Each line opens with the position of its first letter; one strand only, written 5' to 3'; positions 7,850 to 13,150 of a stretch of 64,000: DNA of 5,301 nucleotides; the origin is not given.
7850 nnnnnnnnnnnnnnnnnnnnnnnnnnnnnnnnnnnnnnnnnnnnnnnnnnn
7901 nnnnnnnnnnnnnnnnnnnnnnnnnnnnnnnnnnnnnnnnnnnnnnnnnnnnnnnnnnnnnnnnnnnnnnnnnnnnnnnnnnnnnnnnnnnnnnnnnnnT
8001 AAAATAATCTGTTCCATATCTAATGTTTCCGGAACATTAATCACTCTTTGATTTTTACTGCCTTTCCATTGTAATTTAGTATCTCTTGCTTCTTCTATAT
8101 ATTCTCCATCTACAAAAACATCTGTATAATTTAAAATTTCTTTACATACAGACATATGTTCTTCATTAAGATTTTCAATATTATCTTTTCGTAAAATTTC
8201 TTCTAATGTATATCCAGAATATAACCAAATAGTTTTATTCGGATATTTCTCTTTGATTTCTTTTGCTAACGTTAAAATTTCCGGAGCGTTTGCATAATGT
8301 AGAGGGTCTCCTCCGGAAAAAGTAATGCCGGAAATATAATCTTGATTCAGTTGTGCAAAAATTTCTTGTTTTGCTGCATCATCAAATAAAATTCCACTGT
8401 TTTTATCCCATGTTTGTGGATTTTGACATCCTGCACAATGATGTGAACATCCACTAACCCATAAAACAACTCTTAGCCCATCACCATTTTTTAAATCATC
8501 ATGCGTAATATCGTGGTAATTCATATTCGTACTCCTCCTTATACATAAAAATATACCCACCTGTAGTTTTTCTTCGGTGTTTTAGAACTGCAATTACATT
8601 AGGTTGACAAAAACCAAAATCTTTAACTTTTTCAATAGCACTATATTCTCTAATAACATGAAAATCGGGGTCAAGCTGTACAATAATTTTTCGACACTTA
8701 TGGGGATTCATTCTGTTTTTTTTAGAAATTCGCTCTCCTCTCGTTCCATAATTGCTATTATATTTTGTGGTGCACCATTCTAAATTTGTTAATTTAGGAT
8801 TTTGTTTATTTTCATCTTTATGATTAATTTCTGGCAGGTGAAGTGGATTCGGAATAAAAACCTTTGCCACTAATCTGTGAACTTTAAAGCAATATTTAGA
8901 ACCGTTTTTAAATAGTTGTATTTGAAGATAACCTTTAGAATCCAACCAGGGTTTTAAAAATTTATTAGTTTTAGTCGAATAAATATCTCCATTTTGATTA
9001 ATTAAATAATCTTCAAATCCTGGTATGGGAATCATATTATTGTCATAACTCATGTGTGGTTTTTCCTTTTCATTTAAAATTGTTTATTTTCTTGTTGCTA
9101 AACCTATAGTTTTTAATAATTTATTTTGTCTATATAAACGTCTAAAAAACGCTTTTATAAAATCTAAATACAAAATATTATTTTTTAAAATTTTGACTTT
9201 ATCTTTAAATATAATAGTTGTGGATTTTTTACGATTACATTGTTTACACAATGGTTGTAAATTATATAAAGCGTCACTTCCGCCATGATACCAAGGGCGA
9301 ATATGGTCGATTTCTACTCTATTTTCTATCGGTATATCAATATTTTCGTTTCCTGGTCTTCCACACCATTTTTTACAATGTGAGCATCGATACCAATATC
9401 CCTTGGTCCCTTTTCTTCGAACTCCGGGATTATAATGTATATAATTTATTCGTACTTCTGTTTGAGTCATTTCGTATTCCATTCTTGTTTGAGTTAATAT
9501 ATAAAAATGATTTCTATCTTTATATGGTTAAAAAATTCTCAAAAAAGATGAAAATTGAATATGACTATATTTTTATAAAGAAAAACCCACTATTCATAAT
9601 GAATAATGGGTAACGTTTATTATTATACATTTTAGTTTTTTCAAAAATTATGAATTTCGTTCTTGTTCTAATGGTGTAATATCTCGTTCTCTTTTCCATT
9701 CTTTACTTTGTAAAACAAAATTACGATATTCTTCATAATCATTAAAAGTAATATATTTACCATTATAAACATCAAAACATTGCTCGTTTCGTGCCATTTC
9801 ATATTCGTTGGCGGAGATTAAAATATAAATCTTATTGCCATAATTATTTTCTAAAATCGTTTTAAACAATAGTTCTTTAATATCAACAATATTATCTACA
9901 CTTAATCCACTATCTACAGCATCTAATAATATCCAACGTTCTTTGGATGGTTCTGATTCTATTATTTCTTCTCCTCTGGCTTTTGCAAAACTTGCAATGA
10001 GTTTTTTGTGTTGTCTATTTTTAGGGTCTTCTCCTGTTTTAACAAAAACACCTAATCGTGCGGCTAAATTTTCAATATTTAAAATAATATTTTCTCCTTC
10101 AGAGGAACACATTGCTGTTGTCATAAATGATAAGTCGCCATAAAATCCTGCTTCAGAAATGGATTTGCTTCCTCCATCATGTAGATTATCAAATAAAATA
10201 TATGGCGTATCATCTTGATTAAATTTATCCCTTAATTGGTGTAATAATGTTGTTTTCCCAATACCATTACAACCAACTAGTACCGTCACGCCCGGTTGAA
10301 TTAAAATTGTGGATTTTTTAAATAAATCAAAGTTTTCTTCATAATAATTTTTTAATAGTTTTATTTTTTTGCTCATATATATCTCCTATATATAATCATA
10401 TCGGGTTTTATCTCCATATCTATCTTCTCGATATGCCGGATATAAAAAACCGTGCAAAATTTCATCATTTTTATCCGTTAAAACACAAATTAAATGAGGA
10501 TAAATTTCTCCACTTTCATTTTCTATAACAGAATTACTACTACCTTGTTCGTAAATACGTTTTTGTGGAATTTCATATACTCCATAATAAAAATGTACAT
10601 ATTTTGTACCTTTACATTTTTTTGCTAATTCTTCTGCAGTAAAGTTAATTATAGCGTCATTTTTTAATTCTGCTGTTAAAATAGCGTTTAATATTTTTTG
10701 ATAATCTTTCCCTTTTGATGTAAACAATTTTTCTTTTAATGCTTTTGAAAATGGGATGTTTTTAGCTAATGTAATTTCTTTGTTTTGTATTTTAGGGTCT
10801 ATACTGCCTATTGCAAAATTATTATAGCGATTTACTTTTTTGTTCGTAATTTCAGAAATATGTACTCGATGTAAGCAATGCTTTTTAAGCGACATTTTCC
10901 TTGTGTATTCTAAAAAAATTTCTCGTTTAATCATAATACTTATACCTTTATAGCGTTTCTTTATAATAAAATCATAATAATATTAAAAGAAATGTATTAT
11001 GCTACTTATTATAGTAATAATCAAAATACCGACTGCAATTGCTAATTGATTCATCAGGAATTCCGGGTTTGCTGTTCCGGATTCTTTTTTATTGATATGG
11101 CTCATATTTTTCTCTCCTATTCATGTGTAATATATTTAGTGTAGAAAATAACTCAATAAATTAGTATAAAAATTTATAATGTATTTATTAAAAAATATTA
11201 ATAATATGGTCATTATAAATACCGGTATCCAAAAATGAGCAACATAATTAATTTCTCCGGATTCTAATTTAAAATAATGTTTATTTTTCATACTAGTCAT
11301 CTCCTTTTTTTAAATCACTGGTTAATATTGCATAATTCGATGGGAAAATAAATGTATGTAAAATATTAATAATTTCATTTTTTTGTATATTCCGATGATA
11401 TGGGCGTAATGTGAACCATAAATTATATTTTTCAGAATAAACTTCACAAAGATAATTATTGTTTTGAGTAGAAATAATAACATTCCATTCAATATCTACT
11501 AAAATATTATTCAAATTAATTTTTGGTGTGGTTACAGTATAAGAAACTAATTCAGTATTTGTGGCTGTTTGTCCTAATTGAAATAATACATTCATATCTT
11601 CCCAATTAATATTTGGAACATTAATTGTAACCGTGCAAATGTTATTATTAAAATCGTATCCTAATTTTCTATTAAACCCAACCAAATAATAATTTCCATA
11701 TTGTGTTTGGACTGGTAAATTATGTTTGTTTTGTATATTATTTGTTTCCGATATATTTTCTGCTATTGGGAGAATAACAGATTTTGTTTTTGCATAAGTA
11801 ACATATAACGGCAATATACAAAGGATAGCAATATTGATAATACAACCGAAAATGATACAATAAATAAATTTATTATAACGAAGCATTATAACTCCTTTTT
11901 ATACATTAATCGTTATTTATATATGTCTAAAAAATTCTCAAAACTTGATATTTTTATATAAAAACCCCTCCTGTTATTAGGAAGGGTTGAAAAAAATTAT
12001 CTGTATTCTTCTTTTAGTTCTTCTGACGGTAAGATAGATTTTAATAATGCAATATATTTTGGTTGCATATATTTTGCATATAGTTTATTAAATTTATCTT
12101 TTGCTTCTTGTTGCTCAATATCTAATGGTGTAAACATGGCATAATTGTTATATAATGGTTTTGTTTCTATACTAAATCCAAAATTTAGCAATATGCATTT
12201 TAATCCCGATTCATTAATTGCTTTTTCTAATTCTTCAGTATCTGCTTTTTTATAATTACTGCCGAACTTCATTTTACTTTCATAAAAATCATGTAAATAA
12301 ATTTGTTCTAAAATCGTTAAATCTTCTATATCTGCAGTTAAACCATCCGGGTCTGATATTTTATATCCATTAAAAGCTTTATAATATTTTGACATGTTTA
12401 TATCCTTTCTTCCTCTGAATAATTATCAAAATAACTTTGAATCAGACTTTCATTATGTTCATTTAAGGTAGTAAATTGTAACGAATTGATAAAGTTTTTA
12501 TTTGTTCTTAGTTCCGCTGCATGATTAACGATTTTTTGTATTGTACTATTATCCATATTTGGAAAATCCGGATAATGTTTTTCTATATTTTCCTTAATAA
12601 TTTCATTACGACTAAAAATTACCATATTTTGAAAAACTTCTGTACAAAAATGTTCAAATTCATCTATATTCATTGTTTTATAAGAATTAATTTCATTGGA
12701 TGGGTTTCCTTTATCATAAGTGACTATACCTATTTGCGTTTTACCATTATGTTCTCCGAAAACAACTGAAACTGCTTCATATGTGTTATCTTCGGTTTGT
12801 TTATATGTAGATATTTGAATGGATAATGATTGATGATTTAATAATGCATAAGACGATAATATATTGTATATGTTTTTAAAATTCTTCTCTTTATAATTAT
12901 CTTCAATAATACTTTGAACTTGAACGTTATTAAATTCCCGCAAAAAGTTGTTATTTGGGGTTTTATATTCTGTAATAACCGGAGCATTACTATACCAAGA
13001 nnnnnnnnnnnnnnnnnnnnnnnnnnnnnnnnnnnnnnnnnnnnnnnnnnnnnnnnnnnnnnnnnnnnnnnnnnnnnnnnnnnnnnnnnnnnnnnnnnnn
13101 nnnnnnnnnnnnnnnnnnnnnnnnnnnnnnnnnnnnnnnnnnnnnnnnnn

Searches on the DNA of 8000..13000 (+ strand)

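Call 6: search_dna_similar(query=window:8000-13000:+, collection=phages, mode=near, max_rows=20)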
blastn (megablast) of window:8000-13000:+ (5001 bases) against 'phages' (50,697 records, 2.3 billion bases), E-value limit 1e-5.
No match.
